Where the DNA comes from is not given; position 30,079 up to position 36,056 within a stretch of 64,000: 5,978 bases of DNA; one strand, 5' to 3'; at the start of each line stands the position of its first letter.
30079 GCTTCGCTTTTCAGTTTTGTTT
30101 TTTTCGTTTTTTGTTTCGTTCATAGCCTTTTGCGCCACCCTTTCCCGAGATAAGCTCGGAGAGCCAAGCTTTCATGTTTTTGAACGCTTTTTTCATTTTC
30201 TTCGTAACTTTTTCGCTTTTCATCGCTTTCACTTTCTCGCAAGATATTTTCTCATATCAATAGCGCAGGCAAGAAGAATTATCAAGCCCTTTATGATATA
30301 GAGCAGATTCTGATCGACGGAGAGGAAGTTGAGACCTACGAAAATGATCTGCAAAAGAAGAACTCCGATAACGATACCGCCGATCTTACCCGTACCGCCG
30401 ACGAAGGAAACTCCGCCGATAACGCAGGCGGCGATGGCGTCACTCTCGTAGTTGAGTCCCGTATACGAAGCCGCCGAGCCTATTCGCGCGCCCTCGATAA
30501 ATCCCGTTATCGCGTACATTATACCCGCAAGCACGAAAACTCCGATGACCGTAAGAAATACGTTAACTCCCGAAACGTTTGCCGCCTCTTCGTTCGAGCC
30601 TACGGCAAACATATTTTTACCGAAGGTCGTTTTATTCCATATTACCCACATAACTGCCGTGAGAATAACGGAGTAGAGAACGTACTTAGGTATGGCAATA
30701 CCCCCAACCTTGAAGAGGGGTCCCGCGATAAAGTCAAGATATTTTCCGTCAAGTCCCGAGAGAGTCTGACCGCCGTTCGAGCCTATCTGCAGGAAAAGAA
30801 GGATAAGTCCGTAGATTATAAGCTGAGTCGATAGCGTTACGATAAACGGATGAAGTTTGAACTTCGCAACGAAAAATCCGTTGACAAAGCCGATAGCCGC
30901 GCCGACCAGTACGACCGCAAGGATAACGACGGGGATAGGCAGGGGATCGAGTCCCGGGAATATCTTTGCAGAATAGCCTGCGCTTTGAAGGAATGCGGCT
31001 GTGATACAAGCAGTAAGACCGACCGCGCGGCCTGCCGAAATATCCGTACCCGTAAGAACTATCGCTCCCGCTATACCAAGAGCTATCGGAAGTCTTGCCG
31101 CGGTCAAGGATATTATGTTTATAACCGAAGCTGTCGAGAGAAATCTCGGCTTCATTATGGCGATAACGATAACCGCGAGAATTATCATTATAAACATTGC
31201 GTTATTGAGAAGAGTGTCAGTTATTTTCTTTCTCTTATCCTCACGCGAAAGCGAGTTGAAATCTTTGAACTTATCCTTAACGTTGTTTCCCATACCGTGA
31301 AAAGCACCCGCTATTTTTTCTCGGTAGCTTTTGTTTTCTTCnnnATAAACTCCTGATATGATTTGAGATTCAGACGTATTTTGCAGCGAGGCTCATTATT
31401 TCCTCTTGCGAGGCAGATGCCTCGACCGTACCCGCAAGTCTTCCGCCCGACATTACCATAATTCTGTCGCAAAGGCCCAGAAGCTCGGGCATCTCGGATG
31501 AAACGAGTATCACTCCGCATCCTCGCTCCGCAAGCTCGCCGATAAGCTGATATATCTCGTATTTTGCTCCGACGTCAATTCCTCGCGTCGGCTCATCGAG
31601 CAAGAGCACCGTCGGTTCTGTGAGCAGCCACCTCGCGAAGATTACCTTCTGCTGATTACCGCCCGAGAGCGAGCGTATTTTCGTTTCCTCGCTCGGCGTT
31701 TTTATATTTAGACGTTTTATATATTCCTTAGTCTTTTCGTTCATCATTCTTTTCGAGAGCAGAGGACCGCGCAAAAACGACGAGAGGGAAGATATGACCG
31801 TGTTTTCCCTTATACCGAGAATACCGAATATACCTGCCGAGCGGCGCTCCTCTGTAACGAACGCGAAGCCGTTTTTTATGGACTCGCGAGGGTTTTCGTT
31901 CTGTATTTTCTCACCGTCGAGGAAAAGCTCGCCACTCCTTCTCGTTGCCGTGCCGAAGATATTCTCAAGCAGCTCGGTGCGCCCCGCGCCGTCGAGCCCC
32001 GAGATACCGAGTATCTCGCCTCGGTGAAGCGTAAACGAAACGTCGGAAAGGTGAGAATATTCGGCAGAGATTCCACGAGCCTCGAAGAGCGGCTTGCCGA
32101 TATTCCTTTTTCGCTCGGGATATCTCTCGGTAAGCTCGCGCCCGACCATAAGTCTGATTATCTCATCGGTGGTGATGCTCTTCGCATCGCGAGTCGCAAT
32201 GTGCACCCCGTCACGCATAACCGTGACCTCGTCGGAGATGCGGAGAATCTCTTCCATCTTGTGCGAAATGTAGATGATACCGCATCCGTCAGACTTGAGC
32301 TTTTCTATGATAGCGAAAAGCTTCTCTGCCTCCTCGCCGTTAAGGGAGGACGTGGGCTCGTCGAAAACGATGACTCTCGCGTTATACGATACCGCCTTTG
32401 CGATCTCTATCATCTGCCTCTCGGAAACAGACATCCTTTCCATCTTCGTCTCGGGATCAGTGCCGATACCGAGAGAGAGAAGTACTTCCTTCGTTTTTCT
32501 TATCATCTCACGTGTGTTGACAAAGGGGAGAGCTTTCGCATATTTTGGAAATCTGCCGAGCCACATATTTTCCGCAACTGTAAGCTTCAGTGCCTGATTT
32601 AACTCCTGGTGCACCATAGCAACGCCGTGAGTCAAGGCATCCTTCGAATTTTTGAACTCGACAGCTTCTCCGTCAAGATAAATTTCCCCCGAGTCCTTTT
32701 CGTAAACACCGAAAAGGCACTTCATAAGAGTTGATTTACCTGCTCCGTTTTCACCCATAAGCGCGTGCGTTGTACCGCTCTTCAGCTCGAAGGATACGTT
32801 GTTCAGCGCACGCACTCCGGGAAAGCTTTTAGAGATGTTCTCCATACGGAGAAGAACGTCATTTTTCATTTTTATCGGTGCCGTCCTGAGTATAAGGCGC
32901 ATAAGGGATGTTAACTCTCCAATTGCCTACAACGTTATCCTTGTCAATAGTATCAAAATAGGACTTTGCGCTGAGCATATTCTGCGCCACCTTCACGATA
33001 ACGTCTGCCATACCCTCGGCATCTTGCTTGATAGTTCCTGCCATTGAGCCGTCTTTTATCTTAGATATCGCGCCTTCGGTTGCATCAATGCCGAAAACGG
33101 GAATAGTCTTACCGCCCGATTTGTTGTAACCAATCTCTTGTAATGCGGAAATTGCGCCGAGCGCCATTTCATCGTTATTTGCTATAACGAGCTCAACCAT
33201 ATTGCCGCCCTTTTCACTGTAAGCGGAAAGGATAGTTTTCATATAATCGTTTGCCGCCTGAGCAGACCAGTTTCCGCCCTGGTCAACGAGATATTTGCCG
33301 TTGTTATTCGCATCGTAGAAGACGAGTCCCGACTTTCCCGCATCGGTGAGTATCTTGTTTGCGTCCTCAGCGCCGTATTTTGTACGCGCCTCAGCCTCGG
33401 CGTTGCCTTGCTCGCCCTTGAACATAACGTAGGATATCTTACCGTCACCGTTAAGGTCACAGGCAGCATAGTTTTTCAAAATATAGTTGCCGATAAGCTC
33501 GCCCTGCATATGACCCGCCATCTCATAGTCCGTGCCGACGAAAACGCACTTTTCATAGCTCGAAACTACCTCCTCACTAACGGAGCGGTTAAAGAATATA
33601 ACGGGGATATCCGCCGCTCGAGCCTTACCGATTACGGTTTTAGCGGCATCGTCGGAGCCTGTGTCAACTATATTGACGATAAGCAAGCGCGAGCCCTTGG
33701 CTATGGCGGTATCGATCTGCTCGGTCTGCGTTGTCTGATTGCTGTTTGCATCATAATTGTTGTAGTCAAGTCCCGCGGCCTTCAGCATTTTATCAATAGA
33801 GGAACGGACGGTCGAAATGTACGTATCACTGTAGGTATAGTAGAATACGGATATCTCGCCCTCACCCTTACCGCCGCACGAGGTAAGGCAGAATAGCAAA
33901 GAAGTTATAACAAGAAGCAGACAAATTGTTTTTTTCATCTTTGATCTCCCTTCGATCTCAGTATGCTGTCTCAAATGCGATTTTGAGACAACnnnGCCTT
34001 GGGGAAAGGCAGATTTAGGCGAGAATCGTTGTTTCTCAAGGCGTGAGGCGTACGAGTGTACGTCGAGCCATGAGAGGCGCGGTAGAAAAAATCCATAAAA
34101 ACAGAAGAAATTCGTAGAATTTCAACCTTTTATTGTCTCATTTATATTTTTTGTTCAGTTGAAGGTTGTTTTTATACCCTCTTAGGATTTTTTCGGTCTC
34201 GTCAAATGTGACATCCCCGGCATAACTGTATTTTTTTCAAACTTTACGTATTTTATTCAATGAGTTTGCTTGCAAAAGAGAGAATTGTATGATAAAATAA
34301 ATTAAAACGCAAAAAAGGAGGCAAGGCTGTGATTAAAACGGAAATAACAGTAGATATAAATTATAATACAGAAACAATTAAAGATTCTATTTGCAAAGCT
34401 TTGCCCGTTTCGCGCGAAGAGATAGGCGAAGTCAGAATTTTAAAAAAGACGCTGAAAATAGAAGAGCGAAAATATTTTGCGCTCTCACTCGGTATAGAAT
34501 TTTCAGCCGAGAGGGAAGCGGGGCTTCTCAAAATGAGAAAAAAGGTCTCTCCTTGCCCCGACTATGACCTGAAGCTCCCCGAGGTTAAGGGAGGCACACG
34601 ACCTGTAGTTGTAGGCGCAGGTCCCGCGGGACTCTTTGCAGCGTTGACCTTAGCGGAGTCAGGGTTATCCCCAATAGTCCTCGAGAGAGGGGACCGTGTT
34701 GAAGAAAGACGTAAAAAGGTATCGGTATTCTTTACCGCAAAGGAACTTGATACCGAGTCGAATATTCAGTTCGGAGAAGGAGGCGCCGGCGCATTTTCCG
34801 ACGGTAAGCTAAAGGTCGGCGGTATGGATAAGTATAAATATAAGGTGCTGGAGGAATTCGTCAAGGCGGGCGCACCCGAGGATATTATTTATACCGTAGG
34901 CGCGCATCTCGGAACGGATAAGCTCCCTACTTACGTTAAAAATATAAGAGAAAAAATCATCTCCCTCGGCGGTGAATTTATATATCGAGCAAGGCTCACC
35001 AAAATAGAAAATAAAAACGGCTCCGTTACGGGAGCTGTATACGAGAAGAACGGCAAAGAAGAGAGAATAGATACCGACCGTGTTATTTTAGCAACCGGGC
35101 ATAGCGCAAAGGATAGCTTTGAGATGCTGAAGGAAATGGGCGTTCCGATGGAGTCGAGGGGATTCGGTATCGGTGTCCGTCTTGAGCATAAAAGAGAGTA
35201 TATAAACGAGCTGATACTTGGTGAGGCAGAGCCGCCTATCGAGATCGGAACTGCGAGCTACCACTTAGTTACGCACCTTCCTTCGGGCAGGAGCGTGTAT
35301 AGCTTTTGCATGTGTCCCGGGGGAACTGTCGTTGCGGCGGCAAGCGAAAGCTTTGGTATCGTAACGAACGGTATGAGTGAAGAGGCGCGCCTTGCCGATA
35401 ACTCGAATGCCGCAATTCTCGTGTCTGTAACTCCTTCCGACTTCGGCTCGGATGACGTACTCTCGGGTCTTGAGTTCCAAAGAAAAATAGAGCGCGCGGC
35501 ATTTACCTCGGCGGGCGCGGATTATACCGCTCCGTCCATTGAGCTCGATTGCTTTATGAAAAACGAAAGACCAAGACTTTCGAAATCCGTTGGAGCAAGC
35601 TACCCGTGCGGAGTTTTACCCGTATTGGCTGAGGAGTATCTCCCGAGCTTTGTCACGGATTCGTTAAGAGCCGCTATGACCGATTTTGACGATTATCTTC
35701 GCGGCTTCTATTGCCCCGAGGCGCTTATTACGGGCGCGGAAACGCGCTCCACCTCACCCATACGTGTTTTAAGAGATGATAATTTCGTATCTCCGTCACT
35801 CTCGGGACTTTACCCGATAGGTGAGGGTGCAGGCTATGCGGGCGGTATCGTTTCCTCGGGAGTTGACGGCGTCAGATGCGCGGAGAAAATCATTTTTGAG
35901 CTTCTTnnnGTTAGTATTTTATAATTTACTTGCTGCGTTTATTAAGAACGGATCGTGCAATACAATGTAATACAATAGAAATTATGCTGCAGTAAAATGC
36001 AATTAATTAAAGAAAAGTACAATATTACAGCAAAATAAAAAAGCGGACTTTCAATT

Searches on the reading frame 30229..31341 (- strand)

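Call 27: search_protein_families(library=pfam, proteins=[window:30229-31341:-], max_evalue=0.0001)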
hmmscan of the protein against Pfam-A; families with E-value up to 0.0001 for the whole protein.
window:30229-31341:- (370 aa): 1 family
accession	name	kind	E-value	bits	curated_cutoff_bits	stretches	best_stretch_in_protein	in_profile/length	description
PF02653.21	BPD_transp_2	-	1e-33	117.1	26.8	1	74-358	3-268/269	Branched-chain amino acid transport system / permease component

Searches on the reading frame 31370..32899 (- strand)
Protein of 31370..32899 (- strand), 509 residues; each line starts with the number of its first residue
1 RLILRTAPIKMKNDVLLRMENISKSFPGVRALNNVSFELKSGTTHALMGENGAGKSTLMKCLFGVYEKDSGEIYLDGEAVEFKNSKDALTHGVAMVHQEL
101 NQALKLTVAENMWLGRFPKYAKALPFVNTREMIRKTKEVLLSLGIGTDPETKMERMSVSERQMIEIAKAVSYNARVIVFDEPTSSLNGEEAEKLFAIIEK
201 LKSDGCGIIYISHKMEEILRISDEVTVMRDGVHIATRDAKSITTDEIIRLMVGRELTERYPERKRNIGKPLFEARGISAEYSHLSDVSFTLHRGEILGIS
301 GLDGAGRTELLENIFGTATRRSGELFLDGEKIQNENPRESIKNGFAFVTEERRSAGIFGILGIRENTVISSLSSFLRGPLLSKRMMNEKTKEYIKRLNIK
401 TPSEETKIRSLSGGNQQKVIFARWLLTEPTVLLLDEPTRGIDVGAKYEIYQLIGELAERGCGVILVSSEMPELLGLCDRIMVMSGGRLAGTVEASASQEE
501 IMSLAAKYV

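Call 27: search_protein_families(library=pfam, proteins=[window:31370-32899:-], max_evalue=0.0001)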
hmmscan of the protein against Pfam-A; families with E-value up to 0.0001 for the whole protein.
window:31370-32899:- (509 aa): 2 families
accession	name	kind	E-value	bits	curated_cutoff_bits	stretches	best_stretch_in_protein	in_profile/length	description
PF00005.33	ABC_tran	-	3.2e-57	193.4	25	2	32-184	1-137/137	ABC transporter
PF13304.12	AAA_21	-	6.9e-12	46.5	27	0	405-467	232-297/304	AAA domain, putative AbiEii toxin, Type IV TA system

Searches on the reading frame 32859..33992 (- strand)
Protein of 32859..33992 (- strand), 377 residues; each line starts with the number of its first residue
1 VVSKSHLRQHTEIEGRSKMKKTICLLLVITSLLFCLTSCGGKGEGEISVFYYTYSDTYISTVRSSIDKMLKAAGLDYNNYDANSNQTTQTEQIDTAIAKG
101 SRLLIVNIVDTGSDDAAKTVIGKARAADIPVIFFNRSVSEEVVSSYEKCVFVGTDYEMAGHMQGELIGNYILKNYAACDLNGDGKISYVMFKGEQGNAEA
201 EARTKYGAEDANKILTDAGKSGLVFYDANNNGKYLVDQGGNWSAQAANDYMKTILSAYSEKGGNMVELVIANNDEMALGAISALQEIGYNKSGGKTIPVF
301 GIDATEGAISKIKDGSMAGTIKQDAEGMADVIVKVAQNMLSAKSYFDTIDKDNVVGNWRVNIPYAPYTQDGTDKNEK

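Call 27: search_protein_families(library=pfam, proteins=[window:32859-33992:-], max_evalue=0.0001)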
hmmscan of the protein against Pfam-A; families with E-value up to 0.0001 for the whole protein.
window:32859-33992:- (377 aa): 2 families
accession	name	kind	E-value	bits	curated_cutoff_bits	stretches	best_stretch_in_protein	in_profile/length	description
PF13407.12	Peripla_BP_4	-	1.8e-46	159.2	35.1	1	47-343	1-257/258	Periplasmic binding protein domain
PF13377.12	Peripla_BP_3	-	7.2e-05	23.4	26.5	0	245-341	57-146/167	Periplasmic binding protein-like domain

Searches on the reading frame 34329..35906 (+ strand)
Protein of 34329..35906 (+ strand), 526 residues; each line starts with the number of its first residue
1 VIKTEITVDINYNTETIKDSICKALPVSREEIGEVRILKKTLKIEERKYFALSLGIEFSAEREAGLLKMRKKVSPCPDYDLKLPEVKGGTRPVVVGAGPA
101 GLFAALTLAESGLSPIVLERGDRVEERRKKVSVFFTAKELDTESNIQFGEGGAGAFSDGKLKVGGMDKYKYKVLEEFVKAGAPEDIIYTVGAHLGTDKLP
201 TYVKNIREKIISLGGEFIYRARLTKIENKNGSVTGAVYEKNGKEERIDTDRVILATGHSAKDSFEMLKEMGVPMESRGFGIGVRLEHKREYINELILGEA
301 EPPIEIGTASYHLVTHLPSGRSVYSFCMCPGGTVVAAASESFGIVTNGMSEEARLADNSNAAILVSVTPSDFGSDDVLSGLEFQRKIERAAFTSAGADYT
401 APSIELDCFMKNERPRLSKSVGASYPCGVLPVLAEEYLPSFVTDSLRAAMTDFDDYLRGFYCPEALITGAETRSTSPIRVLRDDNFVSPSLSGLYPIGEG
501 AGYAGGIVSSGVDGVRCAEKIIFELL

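Call 27: search_protein_families(library=pfam, proteins=[window:34329-35906:+], max_evalue=0.0001)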
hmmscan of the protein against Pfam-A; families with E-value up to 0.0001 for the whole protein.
window:34329-35906:+ (526 aa): 8 families
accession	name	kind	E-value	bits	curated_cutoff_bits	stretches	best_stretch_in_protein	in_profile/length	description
PF21688.3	FAD-depend_C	-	3.5e-60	204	27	1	279-474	2-197/197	FAD-dependent protein, C-terminal domain-like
PF01266.30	DAO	-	2.5e-13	50.7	27.9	1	202-283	151-231/353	FAD dependent oxidoreductase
PF00890.30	FAD_binding_2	-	2.8e-11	43.7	20.4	1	93-123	3-33/414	FAD binding domain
PF07992.20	Pyr_redox_2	-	2.4e-09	37.5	26.1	1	93-262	4-113/291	Pyridine nucleotide-disulphide oxidoreductase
PF13738.12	Pyr_redox_3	-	5.1e-08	32.9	30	1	93-125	1-34/305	Pyridine nucleotide-disulphide oxidoreductase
PF03486.20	HI0933_like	-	2.1e-06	27.8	50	0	93-125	4-36/244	HI0933-like protein Rossmann domain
PF13450.12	NAD_binding_8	-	5.4e-05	23.8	21.9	0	94-124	1-31/68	NAD(P)-binding Rossmann-like domain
PF01494.25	FAD_binding_3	-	6.3e-05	22.8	22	0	93-122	5-34/349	FAD binding domain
